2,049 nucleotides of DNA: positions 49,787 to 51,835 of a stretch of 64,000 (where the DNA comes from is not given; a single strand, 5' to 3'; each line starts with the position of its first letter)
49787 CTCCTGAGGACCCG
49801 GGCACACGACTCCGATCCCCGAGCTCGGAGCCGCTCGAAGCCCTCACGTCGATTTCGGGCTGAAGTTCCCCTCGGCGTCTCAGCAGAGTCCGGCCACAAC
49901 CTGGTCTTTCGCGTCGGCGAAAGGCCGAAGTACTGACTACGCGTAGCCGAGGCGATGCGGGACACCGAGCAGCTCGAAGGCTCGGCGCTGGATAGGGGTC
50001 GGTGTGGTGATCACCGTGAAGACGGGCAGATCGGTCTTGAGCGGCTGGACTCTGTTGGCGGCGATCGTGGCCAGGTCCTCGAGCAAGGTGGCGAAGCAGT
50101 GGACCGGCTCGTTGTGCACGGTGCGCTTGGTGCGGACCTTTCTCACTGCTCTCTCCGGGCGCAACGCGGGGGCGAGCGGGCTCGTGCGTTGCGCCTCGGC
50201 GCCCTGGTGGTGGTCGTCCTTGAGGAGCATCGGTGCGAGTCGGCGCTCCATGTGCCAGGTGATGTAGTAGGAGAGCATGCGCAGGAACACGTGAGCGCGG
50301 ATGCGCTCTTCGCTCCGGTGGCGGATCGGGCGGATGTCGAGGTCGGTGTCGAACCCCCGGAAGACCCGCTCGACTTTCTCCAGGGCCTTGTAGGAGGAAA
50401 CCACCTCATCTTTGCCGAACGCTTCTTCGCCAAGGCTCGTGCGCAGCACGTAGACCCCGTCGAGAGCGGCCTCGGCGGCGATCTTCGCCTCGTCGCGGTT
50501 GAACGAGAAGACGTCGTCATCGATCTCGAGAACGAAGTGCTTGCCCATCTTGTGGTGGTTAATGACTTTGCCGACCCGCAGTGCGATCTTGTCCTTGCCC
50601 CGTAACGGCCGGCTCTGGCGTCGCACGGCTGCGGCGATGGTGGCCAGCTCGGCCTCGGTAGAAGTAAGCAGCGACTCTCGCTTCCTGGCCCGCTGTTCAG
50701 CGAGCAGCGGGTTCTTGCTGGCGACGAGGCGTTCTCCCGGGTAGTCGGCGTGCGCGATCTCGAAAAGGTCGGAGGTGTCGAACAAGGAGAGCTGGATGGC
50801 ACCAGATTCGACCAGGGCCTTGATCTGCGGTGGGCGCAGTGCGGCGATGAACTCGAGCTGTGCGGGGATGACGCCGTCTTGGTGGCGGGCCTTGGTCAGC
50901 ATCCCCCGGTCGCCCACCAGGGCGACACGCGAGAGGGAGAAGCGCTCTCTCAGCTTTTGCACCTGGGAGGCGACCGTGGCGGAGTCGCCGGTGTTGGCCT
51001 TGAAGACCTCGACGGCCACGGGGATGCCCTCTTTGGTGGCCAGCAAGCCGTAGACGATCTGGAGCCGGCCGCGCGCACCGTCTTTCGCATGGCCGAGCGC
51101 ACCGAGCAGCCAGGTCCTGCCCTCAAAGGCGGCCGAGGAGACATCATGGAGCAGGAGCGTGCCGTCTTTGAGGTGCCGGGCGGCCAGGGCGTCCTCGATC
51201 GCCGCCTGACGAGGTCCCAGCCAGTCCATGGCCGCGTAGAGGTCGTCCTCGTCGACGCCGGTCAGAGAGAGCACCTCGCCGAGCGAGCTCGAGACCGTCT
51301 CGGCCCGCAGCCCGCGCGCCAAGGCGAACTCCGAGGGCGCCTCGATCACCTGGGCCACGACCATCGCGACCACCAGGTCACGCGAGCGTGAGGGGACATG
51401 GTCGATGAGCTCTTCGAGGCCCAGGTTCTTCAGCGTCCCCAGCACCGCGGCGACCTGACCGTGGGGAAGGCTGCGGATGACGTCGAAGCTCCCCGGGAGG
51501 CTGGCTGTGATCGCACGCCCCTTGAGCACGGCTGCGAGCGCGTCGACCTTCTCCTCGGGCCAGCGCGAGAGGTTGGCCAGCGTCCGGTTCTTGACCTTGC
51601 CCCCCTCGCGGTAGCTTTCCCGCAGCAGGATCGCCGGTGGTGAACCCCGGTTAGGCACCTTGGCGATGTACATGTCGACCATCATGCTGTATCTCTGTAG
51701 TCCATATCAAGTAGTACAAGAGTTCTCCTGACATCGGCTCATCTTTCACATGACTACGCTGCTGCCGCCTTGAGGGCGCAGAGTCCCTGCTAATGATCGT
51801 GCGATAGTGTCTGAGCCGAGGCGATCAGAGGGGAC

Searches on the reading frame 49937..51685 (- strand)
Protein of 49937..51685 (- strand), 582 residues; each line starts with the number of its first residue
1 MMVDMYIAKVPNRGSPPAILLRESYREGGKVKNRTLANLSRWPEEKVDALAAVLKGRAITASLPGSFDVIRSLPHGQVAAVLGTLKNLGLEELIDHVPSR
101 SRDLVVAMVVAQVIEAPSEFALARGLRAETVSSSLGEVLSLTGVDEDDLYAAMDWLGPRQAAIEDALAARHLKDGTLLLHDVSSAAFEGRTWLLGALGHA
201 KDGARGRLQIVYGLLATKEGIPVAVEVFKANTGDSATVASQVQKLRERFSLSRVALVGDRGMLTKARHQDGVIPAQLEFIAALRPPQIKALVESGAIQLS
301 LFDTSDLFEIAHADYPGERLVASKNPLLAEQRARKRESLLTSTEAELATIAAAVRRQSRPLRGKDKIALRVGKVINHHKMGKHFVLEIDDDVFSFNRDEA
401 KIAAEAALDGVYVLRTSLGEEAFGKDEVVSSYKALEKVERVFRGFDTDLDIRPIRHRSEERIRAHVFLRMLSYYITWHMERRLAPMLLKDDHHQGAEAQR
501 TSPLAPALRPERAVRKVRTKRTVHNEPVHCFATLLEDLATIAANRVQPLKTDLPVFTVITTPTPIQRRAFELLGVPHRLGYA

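Call 37: search_protein_families(library=pfam, proteins=[window:49937-51685:-], max_evalue=0.0001)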
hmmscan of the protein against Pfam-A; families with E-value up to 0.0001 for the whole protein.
window:49937-51685:- (582 aa): 1 family
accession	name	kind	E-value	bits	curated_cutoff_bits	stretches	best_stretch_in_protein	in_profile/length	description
PF01609.27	DDE_Tnp_1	-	6.3e-06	26.5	23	1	216-474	43-199/200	Transposase DDE domain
